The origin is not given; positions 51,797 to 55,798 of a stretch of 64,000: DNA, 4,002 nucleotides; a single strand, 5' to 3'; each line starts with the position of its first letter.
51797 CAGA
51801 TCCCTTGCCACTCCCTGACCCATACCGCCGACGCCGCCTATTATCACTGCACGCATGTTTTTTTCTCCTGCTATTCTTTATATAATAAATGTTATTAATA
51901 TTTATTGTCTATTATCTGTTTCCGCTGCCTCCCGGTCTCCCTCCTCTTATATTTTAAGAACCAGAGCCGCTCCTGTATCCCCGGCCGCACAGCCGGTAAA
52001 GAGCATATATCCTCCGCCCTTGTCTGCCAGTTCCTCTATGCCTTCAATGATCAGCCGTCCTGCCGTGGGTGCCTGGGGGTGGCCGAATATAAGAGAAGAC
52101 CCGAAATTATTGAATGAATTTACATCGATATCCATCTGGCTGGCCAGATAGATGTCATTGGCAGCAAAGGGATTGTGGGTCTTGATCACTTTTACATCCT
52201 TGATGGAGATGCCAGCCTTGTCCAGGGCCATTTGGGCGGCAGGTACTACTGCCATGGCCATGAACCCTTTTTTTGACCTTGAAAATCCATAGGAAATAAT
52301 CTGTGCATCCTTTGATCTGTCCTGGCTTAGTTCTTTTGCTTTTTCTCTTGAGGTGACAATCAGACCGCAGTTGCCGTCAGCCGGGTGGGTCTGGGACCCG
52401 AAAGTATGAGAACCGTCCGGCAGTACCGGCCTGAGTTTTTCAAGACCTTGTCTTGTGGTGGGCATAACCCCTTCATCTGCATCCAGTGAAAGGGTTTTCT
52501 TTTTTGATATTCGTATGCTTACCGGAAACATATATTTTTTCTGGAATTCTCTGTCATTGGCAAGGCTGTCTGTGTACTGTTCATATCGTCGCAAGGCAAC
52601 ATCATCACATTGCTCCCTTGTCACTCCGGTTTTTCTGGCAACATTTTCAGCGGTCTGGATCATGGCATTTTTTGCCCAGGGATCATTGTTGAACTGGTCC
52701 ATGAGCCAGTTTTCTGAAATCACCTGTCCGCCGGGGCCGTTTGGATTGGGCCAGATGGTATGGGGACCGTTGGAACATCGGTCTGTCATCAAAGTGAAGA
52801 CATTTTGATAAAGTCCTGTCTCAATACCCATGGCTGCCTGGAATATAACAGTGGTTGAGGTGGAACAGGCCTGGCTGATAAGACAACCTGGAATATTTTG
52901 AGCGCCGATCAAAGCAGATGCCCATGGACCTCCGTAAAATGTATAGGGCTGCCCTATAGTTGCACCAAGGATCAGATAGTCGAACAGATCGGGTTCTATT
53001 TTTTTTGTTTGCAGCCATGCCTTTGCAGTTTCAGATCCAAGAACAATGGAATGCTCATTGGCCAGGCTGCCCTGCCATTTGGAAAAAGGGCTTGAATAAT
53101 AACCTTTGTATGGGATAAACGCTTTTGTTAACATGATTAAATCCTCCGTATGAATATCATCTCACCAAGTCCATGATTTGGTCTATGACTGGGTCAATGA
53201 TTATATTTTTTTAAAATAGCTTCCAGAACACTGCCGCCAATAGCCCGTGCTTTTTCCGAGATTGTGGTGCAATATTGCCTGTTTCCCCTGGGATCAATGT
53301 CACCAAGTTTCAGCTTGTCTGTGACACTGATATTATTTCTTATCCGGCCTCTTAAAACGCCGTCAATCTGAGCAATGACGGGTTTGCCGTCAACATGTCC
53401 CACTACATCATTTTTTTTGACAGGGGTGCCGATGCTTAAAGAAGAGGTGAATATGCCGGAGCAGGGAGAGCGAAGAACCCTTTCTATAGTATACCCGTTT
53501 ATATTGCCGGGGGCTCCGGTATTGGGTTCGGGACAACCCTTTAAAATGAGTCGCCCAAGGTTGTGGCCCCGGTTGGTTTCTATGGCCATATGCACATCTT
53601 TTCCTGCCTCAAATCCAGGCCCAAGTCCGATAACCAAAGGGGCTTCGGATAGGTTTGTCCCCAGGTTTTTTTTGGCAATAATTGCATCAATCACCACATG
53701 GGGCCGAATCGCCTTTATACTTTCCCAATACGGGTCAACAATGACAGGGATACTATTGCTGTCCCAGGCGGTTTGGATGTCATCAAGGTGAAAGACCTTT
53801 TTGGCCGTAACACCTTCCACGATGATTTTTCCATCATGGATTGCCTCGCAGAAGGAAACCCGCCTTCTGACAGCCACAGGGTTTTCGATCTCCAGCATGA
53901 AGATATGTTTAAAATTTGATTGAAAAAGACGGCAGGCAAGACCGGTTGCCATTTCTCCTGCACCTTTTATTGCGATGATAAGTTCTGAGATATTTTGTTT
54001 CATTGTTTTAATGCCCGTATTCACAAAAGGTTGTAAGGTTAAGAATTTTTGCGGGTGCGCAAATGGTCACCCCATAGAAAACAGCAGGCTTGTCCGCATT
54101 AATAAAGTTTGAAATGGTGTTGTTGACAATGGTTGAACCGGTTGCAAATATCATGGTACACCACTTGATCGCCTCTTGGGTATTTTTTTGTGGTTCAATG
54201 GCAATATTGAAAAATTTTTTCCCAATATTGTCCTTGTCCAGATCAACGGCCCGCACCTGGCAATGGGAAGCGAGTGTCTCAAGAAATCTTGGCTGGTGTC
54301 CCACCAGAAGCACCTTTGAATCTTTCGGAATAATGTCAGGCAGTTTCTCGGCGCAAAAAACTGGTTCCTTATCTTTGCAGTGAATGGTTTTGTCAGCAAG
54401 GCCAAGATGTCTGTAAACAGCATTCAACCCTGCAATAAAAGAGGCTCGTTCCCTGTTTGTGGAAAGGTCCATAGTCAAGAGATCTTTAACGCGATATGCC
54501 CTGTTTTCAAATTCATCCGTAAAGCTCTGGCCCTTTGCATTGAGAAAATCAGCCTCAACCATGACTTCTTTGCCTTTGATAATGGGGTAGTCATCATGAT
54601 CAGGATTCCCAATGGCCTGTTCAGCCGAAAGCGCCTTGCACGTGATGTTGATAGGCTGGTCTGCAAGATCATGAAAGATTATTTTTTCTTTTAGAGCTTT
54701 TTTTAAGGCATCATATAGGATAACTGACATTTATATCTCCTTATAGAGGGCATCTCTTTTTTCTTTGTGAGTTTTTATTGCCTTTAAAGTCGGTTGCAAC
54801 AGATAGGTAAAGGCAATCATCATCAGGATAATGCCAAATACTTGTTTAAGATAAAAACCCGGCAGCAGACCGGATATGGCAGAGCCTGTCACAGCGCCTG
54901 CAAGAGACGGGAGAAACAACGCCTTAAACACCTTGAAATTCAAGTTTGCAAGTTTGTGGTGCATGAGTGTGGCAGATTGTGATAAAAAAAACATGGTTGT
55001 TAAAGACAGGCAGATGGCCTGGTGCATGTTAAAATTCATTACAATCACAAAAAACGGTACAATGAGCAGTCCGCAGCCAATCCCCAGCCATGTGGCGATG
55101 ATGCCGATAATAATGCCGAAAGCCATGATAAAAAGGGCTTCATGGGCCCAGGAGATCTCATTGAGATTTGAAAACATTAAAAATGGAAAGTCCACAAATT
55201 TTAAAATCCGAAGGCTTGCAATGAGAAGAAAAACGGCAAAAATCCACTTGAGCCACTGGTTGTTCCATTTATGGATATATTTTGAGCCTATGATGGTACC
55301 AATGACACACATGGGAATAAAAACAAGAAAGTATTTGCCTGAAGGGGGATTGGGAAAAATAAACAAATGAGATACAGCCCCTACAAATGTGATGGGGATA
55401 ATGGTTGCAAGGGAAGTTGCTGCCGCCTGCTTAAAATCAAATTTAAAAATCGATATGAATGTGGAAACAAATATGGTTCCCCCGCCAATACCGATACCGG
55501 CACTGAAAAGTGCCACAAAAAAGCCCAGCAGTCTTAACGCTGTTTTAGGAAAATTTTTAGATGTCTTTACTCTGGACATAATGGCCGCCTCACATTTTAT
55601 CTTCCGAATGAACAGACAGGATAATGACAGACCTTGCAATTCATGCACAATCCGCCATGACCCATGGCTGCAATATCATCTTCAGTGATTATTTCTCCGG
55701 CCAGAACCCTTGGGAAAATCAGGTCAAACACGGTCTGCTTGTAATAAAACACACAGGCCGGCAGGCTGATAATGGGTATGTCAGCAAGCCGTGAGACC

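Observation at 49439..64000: Unassigned anaerobic catabolic pathway: TRAP + two Mo subunits + Se/Mo maturation + N-removing enzymes + thiolase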

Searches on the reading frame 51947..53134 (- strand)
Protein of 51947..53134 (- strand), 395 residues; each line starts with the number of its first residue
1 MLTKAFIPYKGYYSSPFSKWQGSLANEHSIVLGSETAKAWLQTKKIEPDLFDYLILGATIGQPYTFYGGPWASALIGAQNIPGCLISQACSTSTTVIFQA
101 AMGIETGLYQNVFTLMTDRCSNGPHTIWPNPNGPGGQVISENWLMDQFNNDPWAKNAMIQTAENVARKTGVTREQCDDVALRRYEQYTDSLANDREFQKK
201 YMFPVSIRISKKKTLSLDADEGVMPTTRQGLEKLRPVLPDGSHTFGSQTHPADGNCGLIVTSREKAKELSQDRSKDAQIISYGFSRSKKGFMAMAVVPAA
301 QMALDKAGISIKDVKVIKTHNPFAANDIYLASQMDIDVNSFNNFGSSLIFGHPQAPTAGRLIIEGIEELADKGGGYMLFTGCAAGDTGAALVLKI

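Call 4: search_protein_families(library=pfam, proteins=[window:51947-53134:-])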
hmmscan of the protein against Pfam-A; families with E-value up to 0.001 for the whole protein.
window:51947-53134:- (395 aa): 2 families
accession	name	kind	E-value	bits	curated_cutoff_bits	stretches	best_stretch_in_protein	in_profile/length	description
PF00108.29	Thiolase_N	-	1.4e-20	74.2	26.4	1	15-263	9-259/260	Thiolase, N-terminal domain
PF02803.24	Thiolase_C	-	3e-18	66.1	27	1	277-394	5-122/123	Thiolase, C-terminal domain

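Call 5: search_protein_families(library=ncbifam, proteins=[window:51947-53134:-], max_evalue=0.001)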
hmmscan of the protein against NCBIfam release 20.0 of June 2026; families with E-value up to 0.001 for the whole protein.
window:51947-53134:- (395 aa): 36 families (the best 25 are shown)
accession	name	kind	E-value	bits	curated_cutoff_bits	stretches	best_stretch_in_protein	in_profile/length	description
TIGR01930.1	AcCoA-C-Actrans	subfamily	4.4e-53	180.6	240.55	1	15-394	7-385/385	acetyl-CoA C-acyltransferase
NF006552.0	PRK09051.1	subfamily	1.4e-41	143.1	565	1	18-393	17-392/395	beta-ketothiolase BktB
NF042999.1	bketothiol_BktB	equivalog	1.7e-37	129.7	725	1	18-393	16-391/394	beta-ketothiolase BktB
NF004853.0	PRK06205.1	subfamily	2e-37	129.2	551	1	16-393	13-400/404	acetyl-CoA C-acetyltransferase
NF005152.0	PRK06633.1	equivalog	6.5e-36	123.8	675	1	16-392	14-388/392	acetyl-CoA C-acetyltransferase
NF006516.0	PRK08963.1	equivalog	1.4e-34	119.6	560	1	157-394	183-434/436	acetyl-CoA C-acyltransferase FadI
NF005890.0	PRK07851.1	equivalog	1.9e-33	116.1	580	1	154-393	169-402/406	acetyl-CoA C-acetyltransferase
NF005889.0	PRK07850.1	equivalog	1.4e-32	113.2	515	1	15-393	12-384/387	steroid 3-ketoacyl-CoA thiolase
NF005033.0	PRK06445.1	equivalog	4.7e-32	111.6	511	1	38-393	42-392/395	acetyl-CoA C-acetyltransferase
TIGR02430.1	pcaF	equivalog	4.9e-30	104.9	597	1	79-393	78-397/400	3-oxoadipyl-CoA thiolase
NF004206.0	PRK05656.1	subfamily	6.8e-30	104.4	688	1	19-393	16-390/392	acetyl-CoA C-acetyltransferase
NF006551.0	PRK09050.1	subfamily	1.6e-29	103.3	605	1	16-393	13-398/401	3-oxoadipyl-CoA thiolase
NF005805.0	PRK07661.1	equivalog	4e-28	98.4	633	1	22-394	20-389/391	acetyl-CoA C-acetyltransferase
NF042967.1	AcCoAtase_PhaA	equivalog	4.1e-28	98.6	740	1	15-391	12-391/396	acetyl-CoA acetyltransferase PhaA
NF006086.0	PRK08235.1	equivalog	8.3e-28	97.6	526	1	15-394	12-391/393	acetyl-CoA C-acetyltransferase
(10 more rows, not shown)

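Call 33: search_solved_structures(query=window:51947-53134:-, max_evalue=1e-20)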
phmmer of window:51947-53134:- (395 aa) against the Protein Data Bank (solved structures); distinct sequences matched with E-value up to 1e-20: 28.
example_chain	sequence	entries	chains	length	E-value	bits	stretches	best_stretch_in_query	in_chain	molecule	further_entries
4c2j_A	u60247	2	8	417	9.3e-36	126.9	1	15-393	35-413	3-KETOACYL-COA THIOLASE, MITOCHONDRIAL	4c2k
9bwk_A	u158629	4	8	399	8.3e-35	123.8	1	19-392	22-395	Acetyl-CoA acetyltransferase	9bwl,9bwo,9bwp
8jg2_A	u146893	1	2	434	6.4e-32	114.3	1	15-394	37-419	Acetyl-CoA C-acetyltransferase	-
4e1l_A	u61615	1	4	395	9.3e-31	110.4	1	15-393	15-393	Acetoacetyl-CoA thiolase 2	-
4dd5_A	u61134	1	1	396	2.3e-30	109.2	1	20-394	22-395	Acetyl-CoA acetyltransferase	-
3ss6_A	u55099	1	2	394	8.8e-30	107.2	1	14-393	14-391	Acetyl-CoA acetyltransferase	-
5f38_B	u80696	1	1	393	8.7e-28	100.7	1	18-393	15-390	Acetyl-CoA acetyltransferase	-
5f38_A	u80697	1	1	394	8.8e-28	100.7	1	18-393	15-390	Acetyl-CoA acetyltransferase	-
5f0v_A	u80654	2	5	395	8.8e-28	100.7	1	18-393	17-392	Acetyl-CoA acetyltransferase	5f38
5f38_D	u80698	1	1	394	9e-28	100.6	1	18-393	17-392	Acetyl-CoA acetyltransferase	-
4wys_A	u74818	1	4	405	9.6e-28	100.5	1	18-393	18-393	Acetyl-CoA acetyltransferase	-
4w61_A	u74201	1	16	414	1.2e-27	100.3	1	18-392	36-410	Beta-ketothiolase BktB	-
4nzs_A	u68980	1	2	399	1.2e-27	100.3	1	20-392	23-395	Beta-ketothiolase BktB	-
8jg3_A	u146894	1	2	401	2.3e-27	99.3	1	20-393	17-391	Acetyl-CoA C-acetyltransferase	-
4wyr_A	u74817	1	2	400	2.4e-27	99.2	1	22-393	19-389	Acetyl-CoA acetyltransferase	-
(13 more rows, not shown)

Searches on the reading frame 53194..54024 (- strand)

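Call 4: search_protein_families(library=pfam, proteins=[window:53194-54024:-])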
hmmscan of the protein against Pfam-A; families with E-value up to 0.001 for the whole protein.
window:53194-54024:- (276 aa): 0 families

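Call 5: search_protein_families(library=ncbifam, proteins=[window:53194-54024:-], max_evalue=0.001)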
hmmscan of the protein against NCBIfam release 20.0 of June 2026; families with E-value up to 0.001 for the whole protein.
window:53194-54024:- (276 aa): 1 family
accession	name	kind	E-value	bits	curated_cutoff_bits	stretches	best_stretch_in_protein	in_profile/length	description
TIGR03309.1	matur_yqeB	equivalog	9.8e-108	359.4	220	1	18-272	2-255/256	selenium-dependent molybdenum cofactor biosynthesis protein YqeB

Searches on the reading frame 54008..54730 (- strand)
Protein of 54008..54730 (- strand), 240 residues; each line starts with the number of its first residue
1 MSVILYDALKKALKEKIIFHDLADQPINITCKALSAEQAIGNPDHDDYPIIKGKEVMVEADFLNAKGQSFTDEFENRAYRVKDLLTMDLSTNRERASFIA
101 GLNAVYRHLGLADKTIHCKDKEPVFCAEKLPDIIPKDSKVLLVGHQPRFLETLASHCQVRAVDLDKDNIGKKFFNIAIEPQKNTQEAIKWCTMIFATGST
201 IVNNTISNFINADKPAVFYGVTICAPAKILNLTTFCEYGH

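Call 3: search_protein_families(library=pfam, proteins=[window:54008-54730:-])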
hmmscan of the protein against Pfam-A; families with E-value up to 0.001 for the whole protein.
window:54008-54730:- (240 aa): 1 family
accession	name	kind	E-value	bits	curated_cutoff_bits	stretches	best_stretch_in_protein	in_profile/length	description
PF04016.18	DUF364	-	3.3e-10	40.2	23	1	134-214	8-86/147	Putative heavy-metal chelation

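Call 5: search_protein_families(library=ncbifam, proteins=[window:54008-54730:-], max_evalue=0.001)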
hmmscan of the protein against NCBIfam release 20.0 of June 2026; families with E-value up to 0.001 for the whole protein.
window:54008-54730:- (240 aa): 0 families

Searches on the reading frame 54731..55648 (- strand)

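Call 3: search_protein_families(library=pfam, proteins=[window:54731-55648:-])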
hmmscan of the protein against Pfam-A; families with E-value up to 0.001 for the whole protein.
window:54731-55648:- (305 aa): 1 family
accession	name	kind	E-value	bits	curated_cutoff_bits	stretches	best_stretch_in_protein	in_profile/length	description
PF01925.25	TauE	-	3.1e-41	142.1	32.6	2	175-288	2-113/237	Sulfite exporter TauE/SafE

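Call 5: search_protein_families(library=ncbifam, proteins=[window:54731-55648:-], max_evalue=0.001)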
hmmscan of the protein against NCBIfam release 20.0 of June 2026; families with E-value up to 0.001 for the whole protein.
window:54731-55648:- (305 aa): 1 family
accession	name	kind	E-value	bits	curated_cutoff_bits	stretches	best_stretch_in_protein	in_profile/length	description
NF040961.1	MamO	equivalog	9.4e-06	24.2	800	1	28-149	521-648/648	magnetosome protein MamO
